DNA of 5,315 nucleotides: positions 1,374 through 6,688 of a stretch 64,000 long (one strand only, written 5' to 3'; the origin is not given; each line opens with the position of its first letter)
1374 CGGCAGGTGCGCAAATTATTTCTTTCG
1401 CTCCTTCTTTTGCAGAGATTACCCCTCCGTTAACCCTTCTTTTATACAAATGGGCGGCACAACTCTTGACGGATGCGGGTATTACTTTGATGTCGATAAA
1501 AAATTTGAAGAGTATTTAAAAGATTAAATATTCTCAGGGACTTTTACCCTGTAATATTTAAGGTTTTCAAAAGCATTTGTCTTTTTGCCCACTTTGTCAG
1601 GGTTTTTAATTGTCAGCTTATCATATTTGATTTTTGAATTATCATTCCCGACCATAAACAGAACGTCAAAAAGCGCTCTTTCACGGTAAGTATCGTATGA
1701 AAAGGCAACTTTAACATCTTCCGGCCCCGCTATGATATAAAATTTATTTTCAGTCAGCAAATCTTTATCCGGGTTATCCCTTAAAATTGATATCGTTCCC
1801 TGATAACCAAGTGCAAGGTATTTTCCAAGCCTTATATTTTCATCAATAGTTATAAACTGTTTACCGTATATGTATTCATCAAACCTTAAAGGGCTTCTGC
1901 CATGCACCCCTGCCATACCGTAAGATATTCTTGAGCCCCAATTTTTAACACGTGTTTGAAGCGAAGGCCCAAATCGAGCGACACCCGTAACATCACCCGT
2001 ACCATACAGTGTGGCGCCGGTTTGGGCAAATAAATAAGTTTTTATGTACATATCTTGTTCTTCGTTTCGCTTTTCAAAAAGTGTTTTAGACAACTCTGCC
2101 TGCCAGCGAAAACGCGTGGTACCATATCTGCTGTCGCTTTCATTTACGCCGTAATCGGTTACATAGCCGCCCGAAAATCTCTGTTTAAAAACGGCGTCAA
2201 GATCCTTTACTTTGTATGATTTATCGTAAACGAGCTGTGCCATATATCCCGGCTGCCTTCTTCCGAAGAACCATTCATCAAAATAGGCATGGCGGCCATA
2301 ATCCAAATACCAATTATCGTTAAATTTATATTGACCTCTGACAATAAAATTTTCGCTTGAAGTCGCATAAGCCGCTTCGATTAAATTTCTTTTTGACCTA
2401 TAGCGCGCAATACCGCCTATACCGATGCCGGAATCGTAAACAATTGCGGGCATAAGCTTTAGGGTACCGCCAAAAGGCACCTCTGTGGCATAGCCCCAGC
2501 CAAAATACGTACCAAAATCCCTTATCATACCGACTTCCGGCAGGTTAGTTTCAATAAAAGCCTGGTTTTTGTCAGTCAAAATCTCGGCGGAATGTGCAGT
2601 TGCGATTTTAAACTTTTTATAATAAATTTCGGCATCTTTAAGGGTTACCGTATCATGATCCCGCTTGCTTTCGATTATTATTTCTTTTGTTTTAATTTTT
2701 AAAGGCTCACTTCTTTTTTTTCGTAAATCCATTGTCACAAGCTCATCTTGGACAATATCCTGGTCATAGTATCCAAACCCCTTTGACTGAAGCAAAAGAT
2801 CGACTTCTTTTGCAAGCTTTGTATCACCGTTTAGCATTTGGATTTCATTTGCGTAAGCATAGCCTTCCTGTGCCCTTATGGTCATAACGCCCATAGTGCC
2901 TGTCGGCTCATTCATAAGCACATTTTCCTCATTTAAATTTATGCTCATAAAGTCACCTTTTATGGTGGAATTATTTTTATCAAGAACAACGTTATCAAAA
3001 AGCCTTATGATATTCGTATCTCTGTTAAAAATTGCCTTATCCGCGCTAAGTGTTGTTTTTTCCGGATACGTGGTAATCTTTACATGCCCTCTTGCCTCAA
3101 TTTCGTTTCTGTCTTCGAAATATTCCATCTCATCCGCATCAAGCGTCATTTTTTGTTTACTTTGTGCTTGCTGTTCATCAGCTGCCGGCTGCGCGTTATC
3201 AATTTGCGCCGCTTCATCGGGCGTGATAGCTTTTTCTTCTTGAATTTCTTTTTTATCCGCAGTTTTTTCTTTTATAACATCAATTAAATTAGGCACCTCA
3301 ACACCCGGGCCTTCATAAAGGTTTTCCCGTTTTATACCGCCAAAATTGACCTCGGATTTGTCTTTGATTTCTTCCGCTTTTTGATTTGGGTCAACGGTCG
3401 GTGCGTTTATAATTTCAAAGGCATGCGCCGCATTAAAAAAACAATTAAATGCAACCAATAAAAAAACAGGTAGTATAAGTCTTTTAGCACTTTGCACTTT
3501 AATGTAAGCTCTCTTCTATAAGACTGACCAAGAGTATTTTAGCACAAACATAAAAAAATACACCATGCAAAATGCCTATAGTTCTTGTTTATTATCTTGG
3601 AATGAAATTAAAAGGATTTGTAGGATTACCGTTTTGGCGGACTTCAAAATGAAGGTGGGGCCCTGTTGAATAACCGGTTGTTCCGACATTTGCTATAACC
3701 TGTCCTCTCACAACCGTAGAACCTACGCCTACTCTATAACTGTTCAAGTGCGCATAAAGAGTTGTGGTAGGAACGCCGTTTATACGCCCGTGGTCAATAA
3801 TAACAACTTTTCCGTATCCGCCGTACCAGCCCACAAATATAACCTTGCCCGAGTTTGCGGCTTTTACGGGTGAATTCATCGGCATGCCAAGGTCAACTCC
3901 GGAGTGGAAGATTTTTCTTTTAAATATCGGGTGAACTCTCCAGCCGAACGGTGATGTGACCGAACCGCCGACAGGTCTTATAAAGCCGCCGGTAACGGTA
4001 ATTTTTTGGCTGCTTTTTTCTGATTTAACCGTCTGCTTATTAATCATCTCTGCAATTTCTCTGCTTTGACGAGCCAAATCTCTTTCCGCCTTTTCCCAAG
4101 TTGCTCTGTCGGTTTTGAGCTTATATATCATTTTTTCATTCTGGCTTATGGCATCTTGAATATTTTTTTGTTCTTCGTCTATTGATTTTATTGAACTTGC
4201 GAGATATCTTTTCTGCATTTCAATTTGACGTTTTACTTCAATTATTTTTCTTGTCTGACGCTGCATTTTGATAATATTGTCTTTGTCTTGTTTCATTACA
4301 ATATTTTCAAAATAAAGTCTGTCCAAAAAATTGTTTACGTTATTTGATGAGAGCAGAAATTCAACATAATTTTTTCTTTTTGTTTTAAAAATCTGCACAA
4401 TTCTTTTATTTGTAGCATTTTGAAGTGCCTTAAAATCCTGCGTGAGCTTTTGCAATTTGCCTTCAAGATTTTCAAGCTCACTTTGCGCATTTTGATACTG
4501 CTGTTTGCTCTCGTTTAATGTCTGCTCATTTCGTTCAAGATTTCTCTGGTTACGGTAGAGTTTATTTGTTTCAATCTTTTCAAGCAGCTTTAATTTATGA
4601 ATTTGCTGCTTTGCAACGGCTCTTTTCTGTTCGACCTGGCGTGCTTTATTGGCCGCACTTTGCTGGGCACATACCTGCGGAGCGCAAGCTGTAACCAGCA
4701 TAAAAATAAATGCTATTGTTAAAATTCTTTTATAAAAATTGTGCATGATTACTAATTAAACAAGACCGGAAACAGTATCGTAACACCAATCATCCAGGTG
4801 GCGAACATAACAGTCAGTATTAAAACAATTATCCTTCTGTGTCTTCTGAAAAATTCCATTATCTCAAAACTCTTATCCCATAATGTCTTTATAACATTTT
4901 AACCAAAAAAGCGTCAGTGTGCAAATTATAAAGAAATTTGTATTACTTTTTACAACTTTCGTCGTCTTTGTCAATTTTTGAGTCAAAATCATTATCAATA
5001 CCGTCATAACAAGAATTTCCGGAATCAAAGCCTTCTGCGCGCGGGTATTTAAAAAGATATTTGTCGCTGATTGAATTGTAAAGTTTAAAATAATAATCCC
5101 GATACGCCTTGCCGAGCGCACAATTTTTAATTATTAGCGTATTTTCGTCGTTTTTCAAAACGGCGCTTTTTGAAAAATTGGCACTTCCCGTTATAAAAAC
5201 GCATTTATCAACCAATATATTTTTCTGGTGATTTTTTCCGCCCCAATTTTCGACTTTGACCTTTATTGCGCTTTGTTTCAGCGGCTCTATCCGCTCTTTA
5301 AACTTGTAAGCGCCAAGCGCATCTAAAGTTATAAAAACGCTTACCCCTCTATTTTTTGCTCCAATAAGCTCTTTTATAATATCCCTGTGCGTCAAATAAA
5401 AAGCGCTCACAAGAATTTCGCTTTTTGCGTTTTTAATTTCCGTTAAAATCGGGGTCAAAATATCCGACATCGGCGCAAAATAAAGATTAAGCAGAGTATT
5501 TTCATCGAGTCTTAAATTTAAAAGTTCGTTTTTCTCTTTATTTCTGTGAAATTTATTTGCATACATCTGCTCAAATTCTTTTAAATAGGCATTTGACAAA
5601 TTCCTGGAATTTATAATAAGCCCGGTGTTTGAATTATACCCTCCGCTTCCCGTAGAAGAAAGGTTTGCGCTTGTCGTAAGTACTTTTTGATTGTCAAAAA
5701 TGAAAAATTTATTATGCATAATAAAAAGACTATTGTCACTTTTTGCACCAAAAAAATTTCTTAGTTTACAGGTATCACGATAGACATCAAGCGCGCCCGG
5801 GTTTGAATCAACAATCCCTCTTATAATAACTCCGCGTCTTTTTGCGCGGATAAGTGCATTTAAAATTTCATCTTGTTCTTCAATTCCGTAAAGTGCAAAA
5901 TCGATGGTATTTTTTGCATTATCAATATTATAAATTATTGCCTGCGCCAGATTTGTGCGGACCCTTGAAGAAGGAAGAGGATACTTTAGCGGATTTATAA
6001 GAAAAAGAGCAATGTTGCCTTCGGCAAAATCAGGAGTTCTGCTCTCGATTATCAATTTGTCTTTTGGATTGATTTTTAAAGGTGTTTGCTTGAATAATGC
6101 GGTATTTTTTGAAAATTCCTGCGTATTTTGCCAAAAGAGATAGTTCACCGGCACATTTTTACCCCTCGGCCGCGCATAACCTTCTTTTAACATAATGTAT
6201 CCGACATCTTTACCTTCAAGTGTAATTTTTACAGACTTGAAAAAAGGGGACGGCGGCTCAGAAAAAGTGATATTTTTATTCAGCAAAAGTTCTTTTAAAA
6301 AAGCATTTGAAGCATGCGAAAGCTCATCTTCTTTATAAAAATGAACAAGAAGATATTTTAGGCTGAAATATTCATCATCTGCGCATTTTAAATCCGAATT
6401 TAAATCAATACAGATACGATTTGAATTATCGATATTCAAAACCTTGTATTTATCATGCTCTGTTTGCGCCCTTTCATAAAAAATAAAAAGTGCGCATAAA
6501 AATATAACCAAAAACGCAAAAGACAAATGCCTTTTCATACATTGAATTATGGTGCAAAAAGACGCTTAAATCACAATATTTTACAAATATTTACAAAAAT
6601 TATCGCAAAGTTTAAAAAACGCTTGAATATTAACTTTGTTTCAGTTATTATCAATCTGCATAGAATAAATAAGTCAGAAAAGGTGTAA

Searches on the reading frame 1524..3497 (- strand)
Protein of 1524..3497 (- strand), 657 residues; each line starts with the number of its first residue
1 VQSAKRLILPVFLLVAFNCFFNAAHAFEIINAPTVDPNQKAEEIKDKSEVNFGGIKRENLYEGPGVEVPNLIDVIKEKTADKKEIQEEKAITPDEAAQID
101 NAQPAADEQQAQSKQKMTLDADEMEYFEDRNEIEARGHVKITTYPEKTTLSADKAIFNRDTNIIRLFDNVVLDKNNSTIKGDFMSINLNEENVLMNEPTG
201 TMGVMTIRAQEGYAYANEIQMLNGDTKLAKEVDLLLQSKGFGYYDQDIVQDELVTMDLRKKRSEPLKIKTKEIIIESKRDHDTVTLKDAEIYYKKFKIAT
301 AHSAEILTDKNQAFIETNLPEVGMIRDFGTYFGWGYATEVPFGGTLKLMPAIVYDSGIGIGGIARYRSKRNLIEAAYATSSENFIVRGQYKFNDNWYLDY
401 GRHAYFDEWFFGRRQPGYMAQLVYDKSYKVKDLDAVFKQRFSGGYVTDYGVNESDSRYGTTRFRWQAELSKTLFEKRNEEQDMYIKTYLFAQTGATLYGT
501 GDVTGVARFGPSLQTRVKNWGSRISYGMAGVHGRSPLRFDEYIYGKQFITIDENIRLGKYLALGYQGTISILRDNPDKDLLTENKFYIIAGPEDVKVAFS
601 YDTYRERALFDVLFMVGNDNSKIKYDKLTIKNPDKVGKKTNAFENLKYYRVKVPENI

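Call 74: search_protein_families(library=pfam, proteins=[window:1524-3497:-], max_evalue=0.00001)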
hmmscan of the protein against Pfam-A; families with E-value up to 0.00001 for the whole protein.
window:1524-3497:- (657 aa): 1 family
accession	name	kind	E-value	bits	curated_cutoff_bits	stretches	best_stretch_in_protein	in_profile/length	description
PF13100.11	OstA_2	-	3.2e-06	27.3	21.2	0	113-187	32-105/158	OstA-like protein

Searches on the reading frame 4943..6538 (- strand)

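Call 74: search_protein_families(library=pfam, proteins=[window:4943-6538:-], max_evalue=0.00001)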
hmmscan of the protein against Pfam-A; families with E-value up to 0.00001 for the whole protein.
window:4943-6538:- (531 aa): 3 families
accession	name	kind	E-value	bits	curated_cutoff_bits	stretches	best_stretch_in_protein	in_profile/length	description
PF13091.12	PLDc_2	-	4.3e-43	146.8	27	2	364-481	1-126/132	PLD-like domain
PF00614.28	PLDc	-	1.1e-07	32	21.9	0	436-457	5-26/28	Phospholipase D Active site motif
PF11495.14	Regulator_TrmB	-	6e-07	29.4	22.2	0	364-492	15-133/233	Archaeal transcriptional regulator TrmB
